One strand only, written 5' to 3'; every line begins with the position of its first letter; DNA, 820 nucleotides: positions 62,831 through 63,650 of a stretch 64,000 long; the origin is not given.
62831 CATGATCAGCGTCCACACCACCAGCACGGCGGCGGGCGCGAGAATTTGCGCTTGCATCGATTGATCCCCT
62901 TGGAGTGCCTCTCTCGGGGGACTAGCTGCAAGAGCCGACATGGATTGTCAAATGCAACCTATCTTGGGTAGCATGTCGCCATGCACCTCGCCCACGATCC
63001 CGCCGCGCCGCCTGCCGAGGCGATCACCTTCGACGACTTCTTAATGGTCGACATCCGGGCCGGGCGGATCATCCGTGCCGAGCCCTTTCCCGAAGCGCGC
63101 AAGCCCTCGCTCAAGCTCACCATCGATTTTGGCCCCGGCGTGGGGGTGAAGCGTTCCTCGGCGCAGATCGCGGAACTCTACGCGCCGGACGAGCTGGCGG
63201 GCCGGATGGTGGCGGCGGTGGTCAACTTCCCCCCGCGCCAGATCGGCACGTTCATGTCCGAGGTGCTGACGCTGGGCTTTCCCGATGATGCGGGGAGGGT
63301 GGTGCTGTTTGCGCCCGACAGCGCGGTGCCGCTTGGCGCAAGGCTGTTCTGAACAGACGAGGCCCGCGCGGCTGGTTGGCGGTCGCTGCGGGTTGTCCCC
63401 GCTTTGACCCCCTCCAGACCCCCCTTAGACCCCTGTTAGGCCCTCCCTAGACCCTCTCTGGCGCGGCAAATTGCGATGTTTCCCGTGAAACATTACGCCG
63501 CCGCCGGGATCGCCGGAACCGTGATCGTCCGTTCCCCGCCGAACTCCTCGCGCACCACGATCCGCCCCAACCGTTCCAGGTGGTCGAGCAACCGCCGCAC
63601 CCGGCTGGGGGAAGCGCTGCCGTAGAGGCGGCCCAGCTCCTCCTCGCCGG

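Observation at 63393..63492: Second copy of the phased repeat plus parS element, 51 kb away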

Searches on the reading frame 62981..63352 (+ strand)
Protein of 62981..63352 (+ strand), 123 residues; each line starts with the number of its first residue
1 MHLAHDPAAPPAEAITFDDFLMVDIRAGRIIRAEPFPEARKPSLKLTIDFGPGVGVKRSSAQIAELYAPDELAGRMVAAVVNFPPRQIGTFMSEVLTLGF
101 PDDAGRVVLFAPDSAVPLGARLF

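Call 11: search_protein_families(library=pfam, proteins=[window:62981-63349:+])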
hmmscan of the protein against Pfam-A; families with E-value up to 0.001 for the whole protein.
window:62981-63349:+ (123 aa): 1 family
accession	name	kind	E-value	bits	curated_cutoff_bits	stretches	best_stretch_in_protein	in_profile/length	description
PF01588.26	tRNA_bind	-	5e-12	46.2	27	1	25-120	1-95/96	Putative tRNA binding domain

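Call 17: find_encoding_contigs(protein=window:62981-63352:+, flank=10000, max_places=10)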
Protein window:62981-63352:+ (123 aa): no gene with exactly this product is on record in the collection.

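Call 46: find_homologous_proteins(query=window:62981-63349:+, max_evalue=1e-20)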
Query window:62981-63349:+ (123 aa): 8000 proteins with E <= 1e-20 among 8000 candidates; the best 120 are listed.
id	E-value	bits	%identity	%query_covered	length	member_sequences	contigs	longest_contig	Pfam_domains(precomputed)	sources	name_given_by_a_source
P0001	3.8e-73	261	100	100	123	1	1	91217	PF01588.27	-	-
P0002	1.7e-65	237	90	100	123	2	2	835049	PF01588.27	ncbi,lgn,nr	ncbi:MAG: tRNA-binding protein [Porphyrobacter sp.]|nr:tRNA-binding protein [Porphyrobacter sp.]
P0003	2.0e-65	236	90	100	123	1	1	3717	PF01588.27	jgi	jgi:tRNA-binding protein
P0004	4.2e-65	235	90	100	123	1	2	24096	PF01588.27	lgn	-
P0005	6.1e-65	235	90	100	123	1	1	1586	PF01588.27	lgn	-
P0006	1.2e-64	234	89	100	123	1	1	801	PF01588.27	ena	-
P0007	1.9e-64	233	90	100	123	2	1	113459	PF01588.27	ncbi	-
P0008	3.7e-64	232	89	100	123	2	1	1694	PF01588.27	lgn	-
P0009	8.2e-64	231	89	100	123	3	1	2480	PF01588.27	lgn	-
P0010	1.5e-63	230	89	100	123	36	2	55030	PF01588.27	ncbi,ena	-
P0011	2.7e-63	230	89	100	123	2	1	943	PF01588.27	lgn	-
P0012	2.8e-63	229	90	100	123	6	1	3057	PF01588.27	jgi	jgi:tRNA-binding protein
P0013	3.8e-63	229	87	100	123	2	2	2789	PF01588.27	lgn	-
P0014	5.2e-63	229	87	100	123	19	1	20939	PF01588.27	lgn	-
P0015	8.7e-63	228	87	100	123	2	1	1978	PF01588.27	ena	-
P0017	9.0e-63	228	89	100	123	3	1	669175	PF01588.27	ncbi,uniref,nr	ncbi:tRNA-binding protein [Erythrobacter oryzae]|uniref:tRNA-binding protein n=1 Tax=Erythrobacter o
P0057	1.6e-57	211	84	100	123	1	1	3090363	PF01588.27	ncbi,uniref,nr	ncbi:tRNA-binding protein [Erythrobacter neustonensis]|uniref:tRNA-binding protein n=1 Tax=Erythroba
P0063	2.2e-57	210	81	100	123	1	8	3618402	PF01588.27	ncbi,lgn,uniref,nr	ncbi:tRNA-binding protein [Porphyrobacter sp. ULC335]|uniref:tRNA-binding protein n=1 Tax=Porphyroba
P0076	1.2e-56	208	79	100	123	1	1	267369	PF01588.27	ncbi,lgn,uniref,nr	ncbi:tRNA-binding protein [Novosphingobium sediminis]|uniref:tRNA-binding protein n=1 Tax=Novosphing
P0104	1.0e-54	202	76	100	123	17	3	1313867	PF01588.27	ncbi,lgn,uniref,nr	ncbi:tRNA-binding protein [Erythromicrobium ramosum]|uniref:tRNA-binding protein n=1 Tax=Erythrobact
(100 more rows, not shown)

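Call 47: find_encoding_contigs(protein=P0057, flank=10000, max_places=3)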
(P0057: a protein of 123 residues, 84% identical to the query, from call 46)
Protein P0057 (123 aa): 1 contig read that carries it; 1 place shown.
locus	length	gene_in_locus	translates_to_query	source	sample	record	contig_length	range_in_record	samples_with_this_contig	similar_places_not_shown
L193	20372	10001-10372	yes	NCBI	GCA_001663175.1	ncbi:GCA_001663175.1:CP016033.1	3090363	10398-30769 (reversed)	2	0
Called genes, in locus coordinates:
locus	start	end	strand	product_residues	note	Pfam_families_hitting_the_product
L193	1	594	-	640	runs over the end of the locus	PF00753:Lactamase_B, PF12706:Lactamase_B_2 (weak), PF14863:Alkyl_sulf_dimr, PF14864:Alkyl_sulf_C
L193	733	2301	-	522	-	PF00916:Sulfate_transp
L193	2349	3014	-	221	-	PF00484:Pro_CA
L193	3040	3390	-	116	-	PF01022:HTH_5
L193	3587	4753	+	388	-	PF02771:Acyl-CoA_dh_N, PF02770:Acyl-CoA_dh_M, PF00441:Acyl-CoA_dh_1, PF08028:Acyl-CoA_dh_2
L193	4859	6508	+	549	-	PF02771:Acyl-CoA_dh_N, PF02770:Acyl-CoA_dh_M, PF00441:Acyl-CoA_dh_1, PF08028:Acyl-CoA_dh_2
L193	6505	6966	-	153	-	PF00072:Response_reg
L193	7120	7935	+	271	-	PF13350:Y_phosphatase3, PF22784:PTP-SAK (weak)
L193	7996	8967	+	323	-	PF00890:FAD_binding_2 (faint), PF01266:DAO (faint), PF07992:Pyr_redox_2, PF13738:Pyr_redox_3, PF00070:Pyr_redox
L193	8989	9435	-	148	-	PF01124:MAPEG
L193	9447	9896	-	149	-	PF01124:MAPEG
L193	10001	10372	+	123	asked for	PF01588:tRNA_bind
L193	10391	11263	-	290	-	PF02678:Pirin, PF05726:Pirin_C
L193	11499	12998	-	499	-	PF01935:DUF87, PF13191:AAA_16, PF13401:AAA_22 (faint)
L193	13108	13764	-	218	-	-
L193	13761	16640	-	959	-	PF00675:Peptidase_M16, PF05193:Peptidase_M16_C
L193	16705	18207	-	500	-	PF12679:ABC2_membrane_2 (weak), PF12698:ABC2_membrane_3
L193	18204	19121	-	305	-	PF00005:ABC_tran, PF13304:AAA_21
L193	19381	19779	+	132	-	PF02152:FolB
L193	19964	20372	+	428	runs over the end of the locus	PF06723:MreB_Mbl (faint), PF00012:HSP70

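Call 48: find_encoding_contigs(protein=P0063, flank=10000, max_places=3)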
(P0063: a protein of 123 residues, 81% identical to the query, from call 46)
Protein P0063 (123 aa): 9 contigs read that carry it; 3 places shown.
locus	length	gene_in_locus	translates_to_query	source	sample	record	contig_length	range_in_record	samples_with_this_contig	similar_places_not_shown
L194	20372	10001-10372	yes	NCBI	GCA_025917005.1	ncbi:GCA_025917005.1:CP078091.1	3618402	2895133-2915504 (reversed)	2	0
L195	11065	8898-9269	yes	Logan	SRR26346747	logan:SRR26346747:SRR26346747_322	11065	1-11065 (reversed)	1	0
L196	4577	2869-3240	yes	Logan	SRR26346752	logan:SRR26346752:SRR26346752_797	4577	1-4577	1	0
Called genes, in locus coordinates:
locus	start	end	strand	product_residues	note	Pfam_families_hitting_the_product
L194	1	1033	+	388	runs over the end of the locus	PF02771:Acyl-CoA_dh_N, PF02770:Acyl-CoA_dh_M, PF00441:Acyl-CoA_dh_1, PF08028:Acyl-CoA_dh_2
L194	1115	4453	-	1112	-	PF07715:Plug, PF00593:TonB_dep_Rec_b-barrel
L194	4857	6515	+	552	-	PF02771:Acyl-CoA_dh_N, PF02770:Acyl-CoA_dh_M, PF00441:Acyl-CoA_dh_1, PF08028:Acyl-CoA_dh_2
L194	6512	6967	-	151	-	PF00072:Response_reg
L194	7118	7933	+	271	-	PF13350:Y_phosphatase3, PF22784:PTP-SAK (weak)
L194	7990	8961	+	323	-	PF00890:FAD_binding_2 (faint), PF01266:DAO (faint), PF07992:Pyr_redox_2, PF13738:Pyr_redox_3, PF00070:Pyr_redox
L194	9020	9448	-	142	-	PF01124:MAPEG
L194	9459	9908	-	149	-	PF01124:MAPEG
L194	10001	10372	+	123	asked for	PF01588:tRNA_bind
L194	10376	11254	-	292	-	PF02678:Pirin, PF05726:Pirin_C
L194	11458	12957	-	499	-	PF01580:FtsK_SpoIIIE (faint), PF01935:DUF87, PF13191:AAA_16, PF13401:AAA_22 (faint)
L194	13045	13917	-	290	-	PF00126:HTH_1, PF03466:LysR_substrate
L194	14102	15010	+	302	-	PF12697:Abhydrolase_6 (weak), PF00561:Abhydrolase_1 (faint)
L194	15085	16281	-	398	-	PF12704:MacB_PCD, PF02687:FtsX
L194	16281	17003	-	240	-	PF02463:SMC_N (weak), PF00005:ABC_tran, PF13304:AAA_21 (faint)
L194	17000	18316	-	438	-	PF25954:Beta-barrel_RND_2 (faint), PF25990:Beta-barrel_YknX, PF26002:Beta-barrel_AprE (weak)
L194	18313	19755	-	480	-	PF02321:OEP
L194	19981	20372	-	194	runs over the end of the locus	PF00440:TetR_N, PF13305:TetR_C_33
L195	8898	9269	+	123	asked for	PF01588:tRNA_bind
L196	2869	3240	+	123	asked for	PF01588:tRNA_bind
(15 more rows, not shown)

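Call 54: find_encoding_contigs(protein=P0104, flank=6000, max_places=2)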
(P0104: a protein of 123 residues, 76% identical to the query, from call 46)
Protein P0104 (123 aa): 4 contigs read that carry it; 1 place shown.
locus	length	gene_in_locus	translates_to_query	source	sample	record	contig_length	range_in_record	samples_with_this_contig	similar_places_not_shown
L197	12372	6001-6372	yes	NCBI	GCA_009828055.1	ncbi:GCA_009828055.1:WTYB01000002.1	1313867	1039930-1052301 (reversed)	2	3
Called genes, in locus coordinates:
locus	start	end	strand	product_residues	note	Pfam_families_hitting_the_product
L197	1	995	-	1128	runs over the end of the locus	PF07715:Plug, PF00593:TonB_dep_Rec_b-barrel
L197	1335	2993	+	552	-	PF02771:Acyl-CoA_dh_N, PF02770:Acyl-CoA_dh_M, PF00441:Acyl-CoA_dh_1, PF08028:Acyl-CoA_dh_2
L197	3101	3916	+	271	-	PF13350:Y_phosphatase3, PF22784:PTP-SAK (weak)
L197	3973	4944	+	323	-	PF00890:FAD_binding_2 (faint), PF01266:DAO (faint), PF07992:Pyr_redox_2, PF13738:Pyr_redox_3, PF00070:Pyr_redox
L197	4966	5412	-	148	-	PF01124:MAPEG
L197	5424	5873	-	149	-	PF01124:MAPEG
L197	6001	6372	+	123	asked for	PF01588:tRNA_bind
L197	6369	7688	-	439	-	PF07690:MFS_1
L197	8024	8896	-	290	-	PF02798:GST_N (weak), PF00043:GST_C, PF13410:GST_C_2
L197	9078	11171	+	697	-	PF00795:CN_hydrolase, PF02540:NAD_synthase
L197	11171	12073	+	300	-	PF00892:EamA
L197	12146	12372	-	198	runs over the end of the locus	PF02525:Flavodoxin_2, PF03358:FMN_red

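Call 55: find_encoding_contigs(protein=P0076, flank=6000, max_places=1)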
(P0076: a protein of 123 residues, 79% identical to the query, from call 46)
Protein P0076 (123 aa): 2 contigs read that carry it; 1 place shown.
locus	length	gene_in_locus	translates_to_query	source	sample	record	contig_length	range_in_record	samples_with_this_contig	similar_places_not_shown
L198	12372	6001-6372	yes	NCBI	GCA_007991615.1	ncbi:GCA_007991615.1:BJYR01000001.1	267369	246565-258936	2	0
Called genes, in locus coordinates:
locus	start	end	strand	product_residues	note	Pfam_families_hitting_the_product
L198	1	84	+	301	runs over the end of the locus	PF00756:Esterase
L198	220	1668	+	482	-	PF00479:G6PD_N, PF02781:G6PD_C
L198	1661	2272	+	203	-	PF01182:Glucosamine_iso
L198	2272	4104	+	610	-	PF00920:ILVD_EDD_N, PF24877:ILV_EDD_C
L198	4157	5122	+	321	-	PF02685:Glucokinase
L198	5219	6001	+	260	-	PF00378:ECH_1, PF16113:ECH_2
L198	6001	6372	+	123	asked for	PF01588:tRNA_bind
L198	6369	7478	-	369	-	PF00465:Fe-ADH (weak), PF13685:Fe-ADH_2, PF01761:DHQ_synthase, PF24621:DHQS_C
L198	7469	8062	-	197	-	PF13238:AAA_18 (weak), PF01202:SKI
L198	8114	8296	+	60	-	-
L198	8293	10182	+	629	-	-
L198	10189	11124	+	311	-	PF02899:Phage_int_SAM_1, PF00589:Phage_integrase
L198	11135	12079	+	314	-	PF03255:ACCA, PF01039:Carboxyl_trans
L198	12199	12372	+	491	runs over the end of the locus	PF01435:Peptidase_M48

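Call 56: find_encoding_contigs(protein=P0017, flank=6000, max_places=1)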
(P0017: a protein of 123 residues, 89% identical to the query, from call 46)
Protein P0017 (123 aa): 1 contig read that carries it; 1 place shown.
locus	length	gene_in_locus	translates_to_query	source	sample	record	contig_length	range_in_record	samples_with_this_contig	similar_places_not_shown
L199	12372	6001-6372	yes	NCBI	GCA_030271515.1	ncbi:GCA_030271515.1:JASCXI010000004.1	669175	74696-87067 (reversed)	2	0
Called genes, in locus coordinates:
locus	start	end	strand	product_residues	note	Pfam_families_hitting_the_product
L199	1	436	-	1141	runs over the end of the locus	PF07715:Plug, PF00593:TonB_dep_Rec_b-barrel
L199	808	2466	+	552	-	PF02771:Acyl-CoA_dh_N, PF02770:Acyl-CoA_dh_M, PF00441:Acyl-CoA_dh_1, PF08028:Acyl-CoA_dh_2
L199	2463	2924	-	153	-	PF00072:Response_reg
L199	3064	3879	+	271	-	PF13350:Y_phosphatase3, PF22784:PTP-SAK (weak)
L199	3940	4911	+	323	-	PF00890:FAD_binding_2 (faint), PF01266:DAO (faint), PF07992:Pyr_redox_2, PF13738:Pyr_redox_3, PF00070:Pyr_redox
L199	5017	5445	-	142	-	PF01124:MAPEG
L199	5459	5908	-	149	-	PF01124:MAPEG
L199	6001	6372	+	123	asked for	PF01588:tRNA_bind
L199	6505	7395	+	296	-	PF00165:HTH_AraC, PF12833:HTH_18, PF00165:HTH_AraC (weak)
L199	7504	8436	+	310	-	PF00165:HTH_AraC, PF12833:HTH_18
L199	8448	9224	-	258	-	PF00165:HTH_AraC (faint), PF12833:HTH_18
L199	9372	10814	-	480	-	PF02321:OEP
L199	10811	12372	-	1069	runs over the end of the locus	PF00873:ACR_tran, PF03176:MMPL, PF02355:SecD_SecF_C (faint), PF03176:MMPL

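Call 58: find_homologous_proteins(query=L193:19381-19776:+, max_evalue=1e-30)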
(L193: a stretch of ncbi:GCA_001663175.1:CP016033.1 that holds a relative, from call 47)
Query L193:19381-19776:+ (132 aa): 858 proteins with E <= 1e-30 among 1083 candidates; the best 120 are listed.
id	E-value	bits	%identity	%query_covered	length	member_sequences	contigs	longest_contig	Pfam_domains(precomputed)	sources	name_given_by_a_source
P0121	4.0e-75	267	98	100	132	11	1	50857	PF02152.24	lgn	-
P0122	7.1e-59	215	79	99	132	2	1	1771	PF02152.24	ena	-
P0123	4.2e-55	203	75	99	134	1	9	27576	PF02152.24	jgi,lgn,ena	-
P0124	5.9e-55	202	75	99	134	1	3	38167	PF02152.24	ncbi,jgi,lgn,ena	-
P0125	6.0e-55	202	75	99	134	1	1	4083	PF02152.24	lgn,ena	-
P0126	1.3e-54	201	75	99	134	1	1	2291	PF02152.24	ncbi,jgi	jgi:dihydroneopterin aldolase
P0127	1.3e-54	201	75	99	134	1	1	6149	PF02152.24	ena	-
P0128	1.4e-54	201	75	99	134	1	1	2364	PF02152.24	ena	-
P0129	1.7e-54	201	75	99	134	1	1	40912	PF02152.24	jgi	jgi:dihydroneopterin aldolase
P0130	1.7e-54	201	75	99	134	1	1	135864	PF02152.24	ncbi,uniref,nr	ncbi:dihydroneopterin aldolase (plasmid) [Sphingomonas changnyeongensis]|uniref:Dihydroneopterin ald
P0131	1.8e-54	201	75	99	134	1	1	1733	PF02152.24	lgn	-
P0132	1.8e-54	201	75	99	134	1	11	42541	PF02152.24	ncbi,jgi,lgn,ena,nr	ncbi:MAG: dihydroneopterin aldolase [Sphingomonadales bacterium]|jgi:dihydroneopterin aldolase|nr:di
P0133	2.7e-54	200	76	96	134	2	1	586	PF02152.24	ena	-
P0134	3.7e-54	200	74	99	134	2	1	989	PF02152.24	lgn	-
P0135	4.4e-54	200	74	99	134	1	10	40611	PF02152.24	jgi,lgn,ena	-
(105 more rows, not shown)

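Call 59: list_cluster_members(proteins=[P0121])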
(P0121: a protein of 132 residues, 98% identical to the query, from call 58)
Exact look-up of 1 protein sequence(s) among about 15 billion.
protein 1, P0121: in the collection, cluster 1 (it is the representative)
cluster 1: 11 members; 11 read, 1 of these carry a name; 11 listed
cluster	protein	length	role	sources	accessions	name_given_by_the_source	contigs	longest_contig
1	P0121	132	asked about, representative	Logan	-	-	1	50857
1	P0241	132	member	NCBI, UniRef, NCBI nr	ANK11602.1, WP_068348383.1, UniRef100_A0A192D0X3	dihydroneopterin aldolase [Erythrobacter neustonensis] | Dihydroneopterin aldolase/epimerase domain-containing protein n=1 Tax=Erythrobacter ...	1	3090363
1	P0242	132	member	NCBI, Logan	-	-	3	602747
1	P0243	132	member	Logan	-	-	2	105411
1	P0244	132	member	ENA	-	-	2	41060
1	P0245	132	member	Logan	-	-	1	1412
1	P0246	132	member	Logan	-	-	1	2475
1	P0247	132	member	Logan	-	-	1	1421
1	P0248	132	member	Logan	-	-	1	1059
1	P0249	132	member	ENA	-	-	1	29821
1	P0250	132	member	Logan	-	-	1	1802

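Call 60: find_encoding_contigs(protein=P0241, flank=10000, max_places=1)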
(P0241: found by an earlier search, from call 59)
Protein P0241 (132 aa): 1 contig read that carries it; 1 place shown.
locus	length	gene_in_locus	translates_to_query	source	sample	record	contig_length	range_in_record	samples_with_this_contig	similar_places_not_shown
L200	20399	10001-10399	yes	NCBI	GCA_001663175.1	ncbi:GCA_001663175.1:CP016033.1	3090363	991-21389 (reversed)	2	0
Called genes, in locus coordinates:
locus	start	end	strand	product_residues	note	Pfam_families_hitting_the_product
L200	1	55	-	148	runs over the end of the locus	PF01124:MAPEG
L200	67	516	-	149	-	PF01124:MAPEG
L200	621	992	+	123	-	PF01588:tRNA_bind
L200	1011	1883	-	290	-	PF02678:Pirin, PF05726:Pirin_C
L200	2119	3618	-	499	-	PF01935:DUF87, PF13191:AAA_16, PF13401:AAA_22 (faint)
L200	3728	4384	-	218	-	-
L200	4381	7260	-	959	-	PF00675:Peptidase_M16, PF05193:Peptidase_M16_C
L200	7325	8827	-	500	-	PF12679:ABC2_membrane_2 (weak), PF12698:ABC2_membrane_3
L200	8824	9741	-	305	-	PF00005:ABC_tran, PF13304:AAA_21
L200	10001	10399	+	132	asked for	PF02152:FolB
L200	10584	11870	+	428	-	PF06723:MreB_Mbl (faint), PF00012:HSP70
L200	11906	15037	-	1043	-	PF17757:UvrB_inter, PF02559:CarD_TRCF_RID, PF00270:DEAD, PF04851:ResIII (weak), PF00271:Helicase_C, PF03461:TRCF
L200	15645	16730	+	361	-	PF13439:Glyco_transf_4, PF13579:Glyco_trans_4_4, PF20706:GT4-conflict (weak), PF00534:Glycos_transf_1, PF13692:Glyco_trans_1_4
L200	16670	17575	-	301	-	PF00535:Glycos_transf_2 (weak), PF10111:Glyco_tranf_2_2 (faint), PF02709:Glyco_transf_7C (weak)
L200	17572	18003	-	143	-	PF04101:Glyco_tran_28_C (faint)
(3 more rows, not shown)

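Call 77: search_protein_families(library=pfam, proteins=[L194:11461-12957:-, L193:11502-12998:-], max_evalue=1)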
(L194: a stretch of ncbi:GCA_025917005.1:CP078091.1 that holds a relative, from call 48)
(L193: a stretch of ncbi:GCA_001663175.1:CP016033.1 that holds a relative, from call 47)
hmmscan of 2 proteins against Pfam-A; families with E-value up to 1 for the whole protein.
L194:11461-12957:- (499 aa): 28 families (the best 25 are shown)
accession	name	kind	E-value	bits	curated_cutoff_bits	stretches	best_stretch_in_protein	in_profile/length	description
PF01935.23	DUF87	-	5.4e-10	40.2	23.2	1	10-88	8-84/220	Helicase HerA, central domain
PF13191.12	AAA_16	-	4.6e-08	34.2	32.6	1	28-152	27-144/167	AAA ATPase domain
PF13401.12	AAA_22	-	1.4e-06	29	27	1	28-145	8-97/130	AAA domain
PF01580.24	FtsK_SpoIIIE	-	1.5e-05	25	24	1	2-68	17-88/221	FtsK/SpoIIIE family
PF10412.15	TrwB_AAD_bind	-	0.00026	20.4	20.5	1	27-66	17-57/387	Type IV secretion-system coupling protein DNA-binding domain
PF00004.35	AAA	-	0.00075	20.4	21.2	0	122-192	48-118/131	ATPase family associated with various cellular activities (AAA)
PF13671.12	AAA_33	-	0.0018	19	27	1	29-51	3-25/143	AAA domain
PF20703.3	nSTAND1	-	0.0044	17.1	27.1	1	8-127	18-148/379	Novel STAND NTPase 1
PF05729.18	NACHT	-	0.0053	17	26.7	1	28-51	3-26/167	NACHT domain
PF09339.16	HTH_IclR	-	0.006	16.8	22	0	461-479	31-49/52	IclR helix-turn-helix domain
PF13604.12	AAA_30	-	0.019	15.1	27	1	27-158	20-114/191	AAA domain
PF05707.18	Zot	-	0.032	14.1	20.3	1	133-197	82-140/197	Zonular occludens toxin (Zot)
PF01443.25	Viral_helicase1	-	0.034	14.4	21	1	29-106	2-67/228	Viral superfamily 1 RNA helicase core domain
PF03193.22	RsgA_GTPase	-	0.044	14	30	1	19-56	99-137/174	RsgA GTPase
PF00392.27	GntR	-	0.045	13.9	27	1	443-482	20-58/64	Bacterial regulatory proteins, gntR family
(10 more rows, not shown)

L193:11502-12998:- (499 aa): 24 families
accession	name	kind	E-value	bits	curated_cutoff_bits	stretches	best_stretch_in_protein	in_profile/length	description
PF01935.23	DUF87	-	5e-10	40.3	23.2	1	7-110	3-95/220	Helicase HerA, central domain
PF13191.12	AAA_16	-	1.7e-08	35.6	32.6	1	28-165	27-156/167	AAA ATPase domain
PF13401.12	AAA_22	-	9.7e-07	29.6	27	1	28-144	8-96/130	AAA domain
PF00004.35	AAA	-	0.00019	22.3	21.2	0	122-192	48-118/131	ATPase family associated with various cellular activities (AAA)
PF10412.15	TrwB_AAD_bind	-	0.00027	20.4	20.5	1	27-66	17-57/387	Type IV secretion-system coupling protein DNA-binding domain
PF13671.12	AAA_33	-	0.0009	20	27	1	29-51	3-25/143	AAA domain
PF01580.24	FtsK_SpoIIIE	-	0.0011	18.9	24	1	7-93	20-112/221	FtsK/SpoIIIE family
PF05729.18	NACHT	-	0.0052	17.1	26.7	1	28-52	3-27/167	NACHT domain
PF13604.12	AAA_30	-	0.0055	16.9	27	1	28-158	21-114/191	AAA domain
PF25199.1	nSTAND_NTPase5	-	0.024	14.9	34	1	28-103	44-131/145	Novel STAND NTPase 5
PF05707.18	Zot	-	0.026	14.4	20.3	1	132-197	81-140/197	Zonular occludens toxin (Zot)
PF20703.3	nSTAND1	-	0.031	14.3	27.1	1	25-127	31-148/379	Novel STAND NTPase 1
PF01443.25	Viral_helicase1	-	0.044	14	21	1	29-56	2-22/228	Viral superfamily 1 RNA helicase core domain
PF09848.15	SLFN-g3_helicase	-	0.046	13.4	24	1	28-144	4-91/354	Schlafen group 3, DNA/RNA helicase domain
PF01637.24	ATPase_2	-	0.07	13.4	33.2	1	28-144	23-122/225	ATPase domain predominantly from Archaea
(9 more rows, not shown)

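Call 78: search_protein_families(library=ncbifam, proteins=[L194:11461-12957:-], max_evalue=0.1)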
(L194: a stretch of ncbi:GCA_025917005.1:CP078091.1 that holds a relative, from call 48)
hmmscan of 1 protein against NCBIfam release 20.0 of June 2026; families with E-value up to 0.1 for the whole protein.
L194:11461-12957:- (499 aa): 11 families
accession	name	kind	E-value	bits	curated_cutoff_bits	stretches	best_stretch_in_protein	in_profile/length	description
NF042943.1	HerA_antiphage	equivalog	9.7e-12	44.2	800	2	118-243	419-542/566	anti-phage-associated helicase HerA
NF040819.1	helicase_HerA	equivalog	5.6e-08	31.8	970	1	131-195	401-458/561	DNA double-strand break repair helicase HerA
NF045975.1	VirB4_plasma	equivalog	3e-07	28.5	590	1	29-86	519-577/894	Mbov_0397 family ICE element conjugal transfer ATPase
NF045971.1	conju_CD1110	equivalog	3.8e-07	28.8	325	1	11-94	401-486/752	VirB4-like conjugal transfer ATPase, CD1110 family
TIGR02324.1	CP_lyasePhnL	equivalog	0.0011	18.5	256.3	1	28-76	37-85/224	phosphonate C-P lyase system protein PhnL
TIGR03251.1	LAT_fam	equivalog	0.0013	17.3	520.8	1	119-218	240-333/433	L-lysine 6-transaminase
NF042944.1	HerA_antiphage_2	equivalog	0.0046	15.8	850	0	132-209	427-500/576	anti-phage-associated helicase HerA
TIGR03420.1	DnaA_homol_Hda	equivalog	0.012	15.2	194.8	1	26-56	39-69/226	DnaA regulatory inactivator Hda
NF041214.1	plasmid_TraB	equivalog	0.024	13.2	800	1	25-79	248-307/639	plasmid transfer protein TraB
NF000355.4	ribo_prot_ABC_F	equivalog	0.035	13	380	1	26-61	340-375/499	ribosomal protection-like ABC-F family protein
TIGR02759.1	TraD_Ftype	equivalog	0.042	12.6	521.35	1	27-65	178-217/566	type IV conjugative transfer system coupling protein TraD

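Call 79: search_solved_structures(query=L194:11461-12957:-, max_evalue=1)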
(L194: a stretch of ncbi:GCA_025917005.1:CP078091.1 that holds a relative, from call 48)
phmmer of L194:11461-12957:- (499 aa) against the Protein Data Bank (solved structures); distinct sequences matched with E-value up to 1: 8.
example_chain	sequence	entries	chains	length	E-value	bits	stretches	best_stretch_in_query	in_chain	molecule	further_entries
8j4u_M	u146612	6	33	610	2.5e-06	29.9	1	117-258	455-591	Nucleoside triphosphate hydrolase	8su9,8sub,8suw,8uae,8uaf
8ziq_M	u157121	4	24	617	0.00024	23.4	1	133-242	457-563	HerA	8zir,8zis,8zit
9x1l_A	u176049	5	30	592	0.00038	22.7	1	132-250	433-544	DNA helicase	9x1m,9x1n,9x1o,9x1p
8xau_A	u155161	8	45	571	0.0072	18.5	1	132-243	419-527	ATP-binding protein | HerA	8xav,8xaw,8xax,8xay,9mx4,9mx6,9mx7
9c1m_M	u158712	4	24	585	0.18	13.9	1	132-240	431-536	ATP-binding protein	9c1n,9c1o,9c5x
8yho_A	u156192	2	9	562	0.37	12.9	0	163-227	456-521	DUF87 domain-containing protein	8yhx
1gl6_A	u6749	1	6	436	0.42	12.7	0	27-66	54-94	ATPASE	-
1e9r_A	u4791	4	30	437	0.42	12.7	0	27-66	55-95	CONJUGAL TRANSFER PROTEIN TRWB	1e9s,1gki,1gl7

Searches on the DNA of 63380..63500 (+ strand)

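Call 36: search_dna_similar(query=window:63380-63500:+, collection=plasmids, mode=distant, max_evalue=0.01, max_rows=30)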
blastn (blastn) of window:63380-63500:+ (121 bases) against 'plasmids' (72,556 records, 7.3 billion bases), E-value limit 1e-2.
No match.
